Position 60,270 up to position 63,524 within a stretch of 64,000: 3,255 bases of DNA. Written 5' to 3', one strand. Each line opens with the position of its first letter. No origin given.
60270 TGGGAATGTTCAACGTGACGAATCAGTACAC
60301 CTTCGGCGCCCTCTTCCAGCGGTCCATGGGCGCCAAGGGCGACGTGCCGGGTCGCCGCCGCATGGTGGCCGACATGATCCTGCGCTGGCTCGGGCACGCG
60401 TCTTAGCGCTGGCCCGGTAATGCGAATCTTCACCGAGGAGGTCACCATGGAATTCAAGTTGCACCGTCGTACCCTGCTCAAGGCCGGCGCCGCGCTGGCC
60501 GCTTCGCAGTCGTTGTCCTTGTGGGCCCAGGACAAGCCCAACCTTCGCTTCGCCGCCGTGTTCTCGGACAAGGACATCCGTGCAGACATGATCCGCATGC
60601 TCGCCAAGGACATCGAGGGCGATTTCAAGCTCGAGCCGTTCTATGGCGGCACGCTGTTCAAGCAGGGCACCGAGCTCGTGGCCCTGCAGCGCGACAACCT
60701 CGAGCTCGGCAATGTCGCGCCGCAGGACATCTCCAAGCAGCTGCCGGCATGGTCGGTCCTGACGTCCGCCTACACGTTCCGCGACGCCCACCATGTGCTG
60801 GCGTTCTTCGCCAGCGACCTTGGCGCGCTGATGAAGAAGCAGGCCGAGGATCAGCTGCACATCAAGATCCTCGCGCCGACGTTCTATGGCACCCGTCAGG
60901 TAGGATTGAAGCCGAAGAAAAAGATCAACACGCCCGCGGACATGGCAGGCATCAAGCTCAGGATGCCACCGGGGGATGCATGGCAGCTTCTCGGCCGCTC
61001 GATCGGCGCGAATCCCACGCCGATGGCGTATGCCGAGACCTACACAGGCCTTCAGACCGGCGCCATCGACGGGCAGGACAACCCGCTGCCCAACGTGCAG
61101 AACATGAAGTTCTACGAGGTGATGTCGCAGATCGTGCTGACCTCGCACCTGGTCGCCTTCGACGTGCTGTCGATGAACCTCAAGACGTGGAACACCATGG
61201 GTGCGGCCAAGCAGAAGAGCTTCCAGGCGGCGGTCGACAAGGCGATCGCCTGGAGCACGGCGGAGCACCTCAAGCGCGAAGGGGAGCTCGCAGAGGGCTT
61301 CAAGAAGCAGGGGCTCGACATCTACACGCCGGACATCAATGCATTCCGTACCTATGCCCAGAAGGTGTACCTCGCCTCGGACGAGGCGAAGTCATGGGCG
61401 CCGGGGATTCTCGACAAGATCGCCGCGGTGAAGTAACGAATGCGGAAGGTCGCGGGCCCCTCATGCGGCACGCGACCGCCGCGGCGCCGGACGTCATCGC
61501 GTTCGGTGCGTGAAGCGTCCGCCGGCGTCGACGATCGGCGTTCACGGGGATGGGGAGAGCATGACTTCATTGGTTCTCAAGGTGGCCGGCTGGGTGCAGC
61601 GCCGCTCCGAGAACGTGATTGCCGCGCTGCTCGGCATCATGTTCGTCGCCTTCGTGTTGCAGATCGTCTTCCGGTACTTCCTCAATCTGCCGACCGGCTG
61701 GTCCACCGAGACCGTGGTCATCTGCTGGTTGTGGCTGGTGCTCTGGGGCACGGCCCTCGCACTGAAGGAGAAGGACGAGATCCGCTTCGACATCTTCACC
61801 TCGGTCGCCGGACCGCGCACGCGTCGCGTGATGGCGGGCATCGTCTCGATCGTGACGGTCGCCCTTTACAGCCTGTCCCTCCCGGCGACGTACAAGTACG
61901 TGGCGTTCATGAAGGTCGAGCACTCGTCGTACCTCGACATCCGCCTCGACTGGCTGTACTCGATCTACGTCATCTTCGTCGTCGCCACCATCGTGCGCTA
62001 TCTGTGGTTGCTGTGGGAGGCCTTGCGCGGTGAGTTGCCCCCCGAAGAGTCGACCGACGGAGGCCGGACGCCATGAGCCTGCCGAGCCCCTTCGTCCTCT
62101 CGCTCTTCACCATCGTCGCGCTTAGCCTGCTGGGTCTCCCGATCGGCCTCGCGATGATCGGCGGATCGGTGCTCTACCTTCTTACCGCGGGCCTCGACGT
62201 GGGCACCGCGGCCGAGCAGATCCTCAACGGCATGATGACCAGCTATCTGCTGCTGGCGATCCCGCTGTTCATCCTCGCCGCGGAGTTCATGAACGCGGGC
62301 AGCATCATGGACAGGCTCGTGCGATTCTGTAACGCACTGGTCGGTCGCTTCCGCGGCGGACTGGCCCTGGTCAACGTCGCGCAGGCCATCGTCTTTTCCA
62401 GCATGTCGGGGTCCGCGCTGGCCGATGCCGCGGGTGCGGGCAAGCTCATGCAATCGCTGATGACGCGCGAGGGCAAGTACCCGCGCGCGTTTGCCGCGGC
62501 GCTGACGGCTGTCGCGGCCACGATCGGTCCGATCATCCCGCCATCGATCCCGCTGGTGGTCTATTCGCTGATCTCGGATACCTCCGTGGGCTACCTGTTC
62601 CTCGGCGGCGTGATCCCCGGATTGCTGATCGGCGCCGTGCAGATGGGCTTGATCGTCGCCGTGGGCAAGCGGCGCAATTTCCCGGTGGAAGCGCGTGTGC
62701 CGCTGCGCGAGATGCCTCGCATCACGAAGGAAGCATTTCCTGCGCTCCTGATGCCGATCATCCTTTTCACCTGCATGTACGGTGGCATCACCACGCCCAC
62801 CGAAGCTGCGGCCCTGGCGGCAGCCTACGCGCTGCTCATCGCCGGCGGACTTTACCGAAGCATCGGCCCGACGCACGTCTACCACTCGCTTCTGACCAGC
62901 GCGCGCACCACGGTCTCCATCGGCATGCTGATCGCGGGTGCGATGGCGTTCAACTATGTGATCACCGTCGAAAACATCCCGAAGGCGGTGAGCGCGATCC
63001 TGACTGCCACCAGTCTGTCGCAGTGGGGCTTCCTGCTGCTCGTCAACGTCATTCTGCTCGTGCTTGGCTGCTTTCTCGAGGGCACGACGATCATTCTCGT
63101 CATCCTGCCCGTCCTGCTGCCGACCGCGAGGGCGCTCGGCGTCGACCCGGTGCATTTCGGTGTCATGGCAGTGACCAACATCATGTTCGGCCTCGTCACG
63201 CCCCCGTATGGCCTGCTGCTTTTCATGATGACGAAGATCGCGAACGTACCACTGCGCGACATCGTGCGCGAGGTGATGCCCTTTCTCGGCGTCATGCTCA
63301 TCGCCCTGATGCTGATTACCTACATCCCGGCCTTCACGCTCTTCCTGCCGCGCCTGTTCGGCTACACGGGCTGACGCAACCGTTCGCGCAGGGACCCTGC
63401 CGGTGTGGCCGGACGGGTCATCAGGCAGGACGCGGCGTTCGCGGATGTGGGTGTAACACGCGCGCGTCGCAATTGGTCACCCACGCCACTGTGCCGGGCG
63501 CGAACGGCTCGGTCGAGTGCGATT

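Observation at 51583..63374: Eleven-gene co-directional cluster mixing quinate/shikimate-type enzymes with an inositol-pathway-like ring-opening toolkit and a Tat-dependent TRAP importer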

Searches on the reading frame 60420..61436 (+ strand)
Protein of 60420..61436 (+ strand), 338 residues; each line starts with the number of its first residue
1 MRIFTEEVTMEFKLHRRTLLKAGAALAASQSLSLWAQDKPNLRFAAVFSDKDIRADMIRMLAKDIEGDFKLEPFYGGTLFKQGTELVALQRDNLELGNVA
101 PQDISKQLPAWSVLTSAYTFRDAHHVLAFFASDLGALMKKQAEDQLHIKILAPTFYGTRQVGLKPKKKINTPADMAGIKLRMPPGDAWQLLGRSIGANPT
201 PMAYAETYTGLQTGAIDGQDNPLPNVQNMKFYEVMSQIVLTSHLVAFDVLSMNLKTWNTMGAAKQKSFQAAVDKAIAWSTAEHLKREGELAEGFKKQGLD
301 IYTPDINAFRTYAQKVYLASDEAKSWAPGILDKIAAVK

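Call 4: search_protein_families(library=pfam, proteins=[window:60420-61436:+])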
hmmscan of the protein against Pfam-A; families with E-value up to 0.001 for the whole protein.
window:60420-61436:+ (338 aa): 1 family
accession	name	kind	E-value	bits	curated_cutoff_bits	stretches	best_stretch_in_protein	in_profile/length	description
PF03480.18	DctP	-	1.6e-53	182.4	23.4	1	57-318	18-280/286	Bacterial extracellular solute-binding protein, family 7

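Call 5: search_protein_families(library=ncbifam, proteins=[window:60420-61436:+])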
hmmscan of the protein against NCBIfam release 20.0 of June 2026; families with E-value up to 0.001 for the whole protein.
window:60420-61436:+ (338 aa): 2 families
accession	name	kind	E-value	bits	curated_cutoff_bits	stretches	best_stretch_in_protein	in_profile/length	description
TIGR00787.1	dctP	subfamily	2.5e-40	138.5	175.05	1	57-298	18-257/257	DctP family TRAP transporter solute-binding subunit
NF037995.1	TRAP_S1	subfamily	1.7e-36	126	50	1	58-305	20-264/271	TRAP transporter substrate-binding protein DctP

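Call 65: search_solved_structures(query=window:60420-61436:+, max_evalue=1e-20)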
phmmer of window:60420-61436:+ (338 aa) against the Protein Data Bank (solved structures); distinct sequences matched with E-value up to 1e-20: 37.
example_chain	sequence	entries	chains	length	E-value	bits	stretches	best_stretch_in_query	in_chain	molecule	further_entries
4pf6_A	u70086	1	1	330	9.1e-74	251.8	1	34-336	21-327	C4-dicarboxylate-binding protein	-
9fve_A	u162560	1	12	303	6.6e-34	120.9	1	66-335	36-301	Sialic acid-binding periplasmic protein SiaP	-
4mag_A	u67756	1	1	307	8e-34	120.6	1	66-336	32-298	Sialic Acid Binding Protein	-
7a5q_A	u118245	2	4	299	8.5e-34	120.5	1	66-335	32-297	DctP family TRAP transporter solute-binding subunit | Sialic acid-binding periplasmic protein SiaP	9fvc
9fvb_A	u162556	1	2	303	8.5e-34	120.5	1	66-335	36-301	Sialic acid-binding periplasmic protein SiaP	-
7a5c_A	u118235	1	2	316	4.5e-33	118.1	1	66-335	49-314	Sialic acid-binding periplasmic protein SiaP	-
5ltc_B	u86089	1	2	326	4.9e-33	118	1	66-335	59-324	C4-dicarboxylate-binding periplasmic protein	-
7t3e_A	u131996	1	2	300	1.8e-31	112.9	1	65-321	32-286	TRAP-type C4-dicarboxylate transport system, periplasmic component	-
2xxk_A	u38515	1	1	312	7.3e-31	110.9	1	127-319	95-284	SIALIC ACID-BINDING PERIPLASMIC PROTEIN SIAP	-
4mmp_A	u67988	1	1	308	9.1e-31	110.6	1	133-313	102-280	Sialic Acid Binding Protein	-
2cex_A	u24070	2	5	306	9.2e-31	110.5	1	127-319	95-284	PROTEIN HI0146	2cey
2wyk_A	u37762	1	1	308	9.4e-31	110.5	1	127-319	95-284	SIALIC ACID-BINDING PERIPLASMIC PROTEIN SIAP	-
2v4c_A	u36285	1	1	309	9.5e-31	110.5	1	127-319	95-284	SIALIC ACID-BINDING PERIPLASMIC PROTEIN SIAP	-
3b50_A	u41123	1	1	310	9.5e-31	110.5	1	127-319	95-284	Sialic acid-binding periplasmic protein siaP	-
2xwv_A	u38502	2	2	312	9.8e-31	110.5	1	127-319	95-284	SIALIC ACID-BINDING PERIPLASMIC PROTEIN SIAP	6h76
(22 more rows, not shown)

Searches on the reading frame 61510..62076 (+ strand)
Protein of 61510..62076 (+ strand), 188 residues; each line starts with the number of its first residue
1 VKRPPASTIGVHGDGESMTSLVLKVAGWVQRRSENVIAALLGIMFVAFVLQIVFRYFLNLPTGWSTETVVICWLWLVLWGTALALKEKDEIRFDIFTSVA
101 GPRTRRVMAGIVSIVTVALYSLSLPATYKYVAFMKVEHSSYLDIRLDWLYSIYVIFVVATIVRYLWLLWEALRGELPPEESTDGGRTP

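Call 23: search_protein_families(library=pfam, proteins=[window:61510-62076:+], max_evalue=0.001)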
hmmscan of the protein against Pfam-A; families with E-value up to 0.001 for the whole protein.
window:61510-62076:+ (188 aa): 1 family
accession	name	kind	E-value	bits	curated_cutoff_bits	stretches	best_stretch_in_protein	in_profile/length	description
PF04290.18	DctQ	-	4.7e-18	65.8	28.3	1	44-173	1-131/132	Tripartite ATP-independent periplasmic transporters, DctQ component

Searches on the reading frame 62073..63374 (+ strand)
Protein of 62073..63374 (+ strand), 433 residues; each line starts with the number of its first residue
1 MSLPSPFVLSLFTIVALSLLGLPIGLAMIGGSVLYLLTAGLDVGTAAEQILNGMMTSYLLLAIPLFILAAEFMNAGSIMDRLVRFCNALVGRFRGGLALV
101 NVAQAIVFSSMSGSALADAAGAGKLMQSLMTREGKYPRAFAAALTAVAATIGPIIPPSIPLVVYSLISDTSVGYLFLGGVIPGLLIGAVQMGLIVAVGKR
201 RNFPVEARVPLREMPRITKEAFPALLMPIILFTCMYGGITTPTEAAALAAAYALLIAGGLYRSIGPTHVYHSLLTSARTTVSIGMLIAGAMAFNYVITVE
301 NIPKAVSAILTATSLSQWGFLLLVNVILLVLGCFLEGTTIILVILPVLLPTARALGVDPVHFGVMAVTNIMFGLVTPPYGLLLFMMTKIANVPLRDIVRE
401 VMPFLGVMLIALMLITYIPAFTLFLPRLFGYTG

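Call 4: search_protein_families(library=pfam, proteins=[window:62073-63374:+])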
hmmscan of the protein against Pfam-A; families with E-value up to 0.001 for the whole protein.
window:62073-63374:+ (433 aa): 1 family
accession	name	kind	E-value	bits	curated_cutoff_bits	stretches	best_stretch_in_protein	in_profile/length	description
PF06808.19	DctM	-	2.7e-107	359.6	23.8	1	12-420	2-412/413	Tripartite ATP-independent periplasmic transporter, DctM component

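Call 5: search_protein_families(library=ncbifam, proteins=[window:62073-63374:+])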
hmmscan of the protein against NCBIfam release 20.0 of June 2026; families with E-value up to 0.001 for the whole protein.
window:62073-63374:+ (433 aa): 3 families
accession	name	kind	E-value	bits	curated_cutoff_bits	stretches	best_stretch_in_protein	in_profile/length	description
TIGR00786.1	dctM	subfamily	5.9e-118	394.1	268.45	1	21-426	1-405/405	TRAP transporter large permease subunit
NF011634.1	PRK15060.1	equivalog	8.2e-73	245.8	800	1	15-421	11-416/425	2,3-diketo-L-gulonate TRAP transporter large permease YiaN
TIGR02123.1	TRAP_fused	subfamily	1.2e-13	50.7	320.65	1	53-394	161-507/615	TRAP transporter fused permease subunit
